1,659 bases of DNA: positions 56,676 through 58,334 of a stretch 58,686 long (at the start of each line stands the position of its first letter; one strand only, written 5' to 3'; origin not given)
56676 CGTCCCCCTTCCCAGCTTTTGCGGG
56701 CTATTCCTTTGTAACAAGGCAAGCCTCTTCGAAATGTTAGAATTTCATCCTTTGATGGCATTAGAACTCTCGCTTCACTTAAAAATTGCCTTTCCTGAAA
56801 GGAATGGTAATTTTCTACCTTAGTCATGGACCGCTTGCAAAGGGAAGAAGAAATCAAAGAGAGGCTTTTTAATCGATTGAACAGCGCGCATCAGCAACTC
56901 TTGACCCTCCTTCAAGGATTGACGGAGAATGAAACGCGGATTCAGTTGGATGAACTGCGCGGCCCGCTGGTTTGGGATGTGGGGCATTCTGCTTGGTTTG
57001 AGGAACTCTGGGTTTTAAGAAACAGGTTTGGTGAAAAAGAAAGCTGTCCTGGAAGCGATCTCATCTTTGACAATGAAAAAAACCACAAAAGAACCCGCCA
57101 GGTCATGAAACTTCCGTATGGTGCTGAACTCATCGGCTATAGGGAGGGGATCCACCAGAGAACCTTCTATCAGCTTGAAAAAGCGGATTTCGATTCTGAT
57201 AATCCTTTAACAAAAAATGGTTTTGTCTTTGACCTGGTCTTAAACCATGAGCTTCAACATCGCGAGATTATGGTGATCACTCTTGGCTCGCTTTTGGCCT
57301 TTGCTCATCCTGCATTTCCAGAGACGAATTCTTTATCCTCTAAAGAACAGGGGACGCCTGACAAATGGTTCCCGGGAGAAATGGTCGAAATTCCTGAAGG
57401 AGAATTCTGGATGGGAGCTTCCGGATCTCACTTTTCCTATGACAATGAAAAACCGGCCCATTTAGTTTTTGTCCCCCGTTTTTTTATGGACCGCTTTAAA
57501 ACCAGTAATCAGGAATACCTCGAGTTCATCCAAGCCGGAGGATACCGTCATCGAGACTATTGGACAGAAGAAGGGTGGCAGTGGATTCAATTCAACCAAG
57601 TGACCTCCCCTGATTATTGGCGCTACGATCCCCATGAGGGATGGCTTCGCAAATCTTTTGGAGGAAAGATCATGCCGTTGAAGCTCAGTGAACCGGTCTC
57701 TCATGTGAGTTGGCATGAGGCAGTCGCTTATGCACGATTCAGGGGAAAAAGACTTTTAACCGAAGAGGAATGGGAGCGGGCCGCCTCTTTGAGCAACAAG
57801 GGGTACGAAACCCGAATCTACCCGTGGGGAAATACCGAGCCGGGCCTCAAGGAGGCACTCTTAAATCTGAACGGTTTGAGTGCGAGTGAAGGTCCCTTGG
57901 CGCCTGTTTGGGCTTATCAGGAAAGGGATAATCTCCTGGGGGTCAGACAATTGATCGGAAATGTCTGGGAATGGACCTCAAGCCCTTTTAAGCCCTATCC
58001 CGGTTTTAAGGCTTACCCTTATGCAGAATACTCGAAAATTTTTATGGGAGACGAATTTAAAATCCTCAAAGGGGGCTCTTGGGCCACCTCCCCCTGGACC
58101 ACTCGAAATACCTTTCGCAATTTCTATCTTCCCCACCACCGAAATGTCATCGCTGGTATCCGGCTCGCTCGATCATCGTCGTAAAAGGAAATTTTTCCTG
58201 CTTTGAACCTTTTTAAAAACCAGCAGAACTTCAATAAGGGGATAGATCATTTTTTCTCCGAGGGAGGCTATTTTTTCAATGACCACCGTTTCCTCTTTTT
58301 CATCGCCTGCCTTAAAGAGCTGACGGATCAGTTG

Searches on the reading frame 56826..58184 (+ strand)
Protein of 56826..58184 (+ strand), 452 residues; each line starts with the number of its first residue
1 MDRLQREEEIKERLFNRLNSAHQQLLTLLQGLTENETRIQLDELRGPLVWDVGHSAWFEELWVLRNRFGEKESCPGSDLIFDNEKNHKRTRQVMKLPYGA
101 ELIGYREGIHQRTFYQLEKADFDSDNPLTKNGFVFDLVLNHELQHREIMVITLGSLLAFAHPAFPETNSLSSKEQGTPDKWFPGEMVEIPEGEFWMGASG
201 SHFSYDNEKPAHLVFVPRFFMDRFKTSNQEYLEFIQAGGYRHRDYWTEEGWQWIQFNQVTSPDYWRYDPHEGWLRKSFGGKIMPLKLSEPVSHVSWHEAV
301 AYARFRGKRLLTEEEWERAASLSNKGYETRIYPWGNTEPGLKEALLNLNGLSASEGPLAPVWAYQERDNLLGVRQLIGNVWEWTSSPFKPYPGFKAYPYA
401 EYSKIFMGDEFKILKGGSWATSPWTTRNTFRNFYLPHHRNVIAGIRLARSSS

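Call 36: search_protein_families(library=pfam, proteins=[window:56826-58184:+], max_evalue=0.0001)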
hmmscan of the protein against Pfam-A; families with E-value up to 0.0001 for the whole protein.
window:56826-58184:+ (452 aa): 2 families
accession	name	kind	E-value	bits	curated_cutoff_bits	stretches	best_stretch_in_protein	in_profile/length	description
PF03781.23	FGE-sulfatase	-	3.7e-55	187.8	23.3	1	185-449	4-255/255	Sulfatase-modifying factor enzyme 1-like domain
PF12867.12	DinB_2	-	1.1e-10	42.5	24.8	1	18-149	2-128/128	DinB superfamily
